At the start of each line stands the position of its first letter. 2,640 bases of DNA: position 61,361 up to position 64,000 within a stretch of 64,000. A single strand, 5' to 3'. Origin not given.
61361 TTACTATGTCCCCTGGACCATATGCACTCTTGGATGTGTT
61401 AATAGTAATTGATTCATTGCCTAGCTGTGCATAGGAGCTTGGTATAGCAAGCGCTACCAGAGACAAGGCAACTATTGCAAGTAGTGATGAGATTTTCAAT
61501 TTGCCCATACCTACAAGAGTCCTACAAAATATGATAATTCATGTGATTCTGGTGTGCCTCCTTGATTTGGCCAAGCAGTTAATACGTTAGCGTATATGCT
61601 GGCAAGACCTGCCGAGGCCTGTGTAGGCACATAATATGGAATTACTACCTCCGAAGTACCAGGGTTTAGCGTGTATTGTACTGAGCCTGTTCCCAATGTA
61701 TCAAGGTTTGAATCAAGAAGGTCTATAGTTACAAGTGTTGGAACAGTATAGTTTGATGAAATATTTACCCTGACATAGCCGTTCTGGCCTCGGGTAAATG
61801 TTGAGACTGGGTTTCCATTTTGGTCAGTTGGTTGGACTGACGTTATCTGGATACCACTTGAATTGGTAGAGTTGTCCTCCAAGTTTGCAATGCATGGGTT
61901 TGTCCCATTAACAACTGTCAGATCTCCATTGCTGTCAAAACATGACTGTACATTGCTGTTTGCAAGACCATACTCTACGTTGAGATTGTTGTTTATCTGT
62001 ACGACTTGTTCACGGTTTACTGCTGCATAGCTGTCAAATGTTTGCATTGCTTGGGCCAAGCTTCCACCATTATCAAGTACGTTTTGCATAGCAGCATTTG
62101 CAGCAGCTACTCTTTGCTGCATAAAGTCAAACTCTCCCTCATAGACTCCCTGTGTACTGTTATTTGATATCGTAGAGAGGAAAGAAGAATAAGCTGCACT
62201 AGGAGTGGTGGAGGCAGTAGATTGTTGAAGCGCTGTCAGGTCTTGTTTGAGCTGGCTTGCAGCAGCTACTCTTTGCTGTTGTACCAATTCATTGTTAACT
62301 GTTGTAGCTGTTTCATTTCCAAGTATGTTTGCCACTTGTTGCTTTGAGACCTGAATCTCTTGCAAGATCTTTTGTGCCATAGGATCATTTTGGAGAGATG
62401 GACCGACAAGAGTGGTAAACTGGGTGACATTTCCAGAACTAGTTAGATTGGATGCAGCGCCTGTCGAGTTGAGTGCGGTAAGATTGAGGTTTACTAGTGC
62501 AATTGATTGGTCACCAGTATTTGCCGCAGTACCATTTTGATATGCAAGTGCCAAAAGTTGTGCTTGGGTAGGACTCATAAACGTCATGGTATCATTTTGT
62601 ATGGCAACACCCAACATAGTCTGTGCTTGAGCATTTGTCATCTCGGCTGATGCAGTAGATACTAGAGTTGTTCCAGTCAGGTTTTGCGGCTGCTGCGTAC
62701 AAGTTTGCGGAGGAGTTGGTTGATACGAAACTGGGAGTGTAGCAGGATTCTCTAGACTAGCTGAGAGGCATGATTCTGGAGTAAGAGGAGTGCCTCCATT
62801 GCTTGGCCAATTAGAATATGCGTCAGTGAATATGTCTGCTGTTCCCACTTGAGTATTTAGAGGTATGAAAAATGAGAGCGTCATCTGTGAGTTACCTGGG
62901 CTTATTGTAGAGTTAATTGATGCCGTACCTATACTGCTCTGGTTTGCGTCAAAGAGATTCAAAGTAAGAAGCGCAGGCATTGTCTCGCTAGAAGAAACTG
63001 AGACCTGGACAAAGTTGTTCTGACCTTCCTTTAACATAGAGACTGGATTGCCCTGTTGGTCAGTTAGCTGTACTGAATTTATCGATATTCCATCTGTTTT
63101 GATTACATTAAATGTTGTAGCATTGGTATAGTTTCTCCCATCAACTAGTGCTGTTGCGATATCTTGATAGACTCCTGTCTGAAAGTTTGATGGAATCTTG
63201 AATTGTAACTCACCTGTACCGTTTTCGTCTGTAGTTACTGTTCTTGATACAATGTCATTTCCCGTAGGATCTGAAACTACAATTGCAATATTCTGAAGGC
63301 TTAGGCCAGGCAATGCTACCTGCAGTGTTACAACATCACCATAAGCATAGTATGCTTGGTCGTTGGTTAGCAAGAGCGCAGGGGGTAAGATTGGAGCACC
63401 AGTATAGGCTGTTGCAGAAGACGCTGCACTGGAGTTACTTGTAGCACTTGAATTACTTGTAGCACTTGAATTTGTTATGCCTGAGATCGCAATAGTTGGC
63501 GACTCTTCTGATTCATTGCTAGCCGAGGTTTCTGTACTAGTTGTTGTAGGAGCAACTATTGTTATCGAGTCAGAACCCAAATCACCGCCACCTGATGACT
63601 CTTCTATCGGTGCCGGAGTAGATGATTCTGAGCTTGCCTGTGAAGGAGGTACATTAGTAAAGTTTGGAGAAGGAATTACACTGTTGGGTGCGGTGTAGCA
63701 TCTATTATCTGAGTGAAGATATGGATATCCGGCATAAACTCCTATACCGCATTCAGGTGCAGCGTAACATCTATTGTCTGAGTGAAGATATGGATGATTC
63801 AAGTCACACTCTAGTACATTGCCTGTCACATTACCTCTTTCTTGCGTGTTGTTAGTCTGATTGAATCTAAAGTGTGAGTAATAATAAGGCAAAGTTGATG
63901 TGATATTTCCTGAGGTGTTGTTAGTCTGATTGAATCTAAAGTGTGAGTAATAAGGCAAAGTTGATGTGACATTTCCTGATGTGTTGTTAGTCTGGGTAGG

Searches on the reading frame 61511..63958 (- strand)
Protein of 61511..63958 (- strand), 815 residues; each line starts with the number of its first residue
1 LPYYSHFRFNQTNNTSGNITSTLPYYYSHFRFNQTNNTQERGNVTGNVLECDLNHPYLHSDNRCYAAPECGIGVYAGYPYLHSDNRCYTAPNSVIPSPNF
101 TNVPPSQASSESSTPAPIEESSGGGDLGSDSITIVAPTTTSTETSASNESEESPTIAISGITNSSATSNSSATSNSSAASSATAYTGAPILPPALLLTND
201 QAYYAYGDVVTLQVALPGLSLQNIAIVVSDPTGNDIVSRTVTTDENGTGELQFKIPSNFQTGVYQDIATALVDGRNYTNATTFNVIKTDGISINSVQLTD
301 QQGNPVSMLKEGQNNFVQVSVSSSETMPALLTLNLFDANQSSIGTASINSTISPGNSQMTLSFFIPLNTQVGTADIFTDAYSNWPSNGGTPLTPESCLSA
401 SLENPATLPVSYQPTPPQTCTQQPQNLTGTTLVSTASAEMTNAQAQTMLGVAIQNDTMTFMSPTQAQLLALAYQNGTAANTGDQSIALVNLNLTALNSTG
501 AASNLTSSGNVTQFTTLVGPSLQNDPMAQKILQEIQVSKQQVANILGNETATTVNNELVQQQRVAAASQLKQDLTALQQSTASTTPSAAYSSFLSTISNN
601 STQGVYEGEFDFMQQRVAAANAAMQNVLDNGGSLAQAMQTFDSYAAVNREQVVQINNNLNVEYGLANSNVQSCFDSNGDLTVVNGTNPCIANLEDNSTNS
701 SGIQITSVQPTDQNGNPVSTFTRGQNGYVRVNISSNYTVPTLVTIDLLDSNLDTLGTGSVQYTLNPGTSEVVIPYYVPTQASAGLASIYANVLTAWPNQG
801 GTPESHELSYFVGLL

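Call 61: search_protein_families(library=pfam, proteins=[window:61511-63958:-], max_evalue=0.00001)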
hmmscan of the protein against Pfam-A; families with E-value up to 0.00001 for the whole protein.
window:61511-63958:- (815 aa): 2 families
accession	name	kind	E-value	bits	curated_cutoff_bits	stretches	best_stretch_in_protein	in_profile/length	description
PF14524.12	Wzt_C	-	1.6e-06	28.6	30.4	0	698-741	5-48/143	Wzt C-terminal domain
PF01835.25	MG2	-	7.3e-06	26.7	32.8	0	214-283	26-94/96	MG2 domain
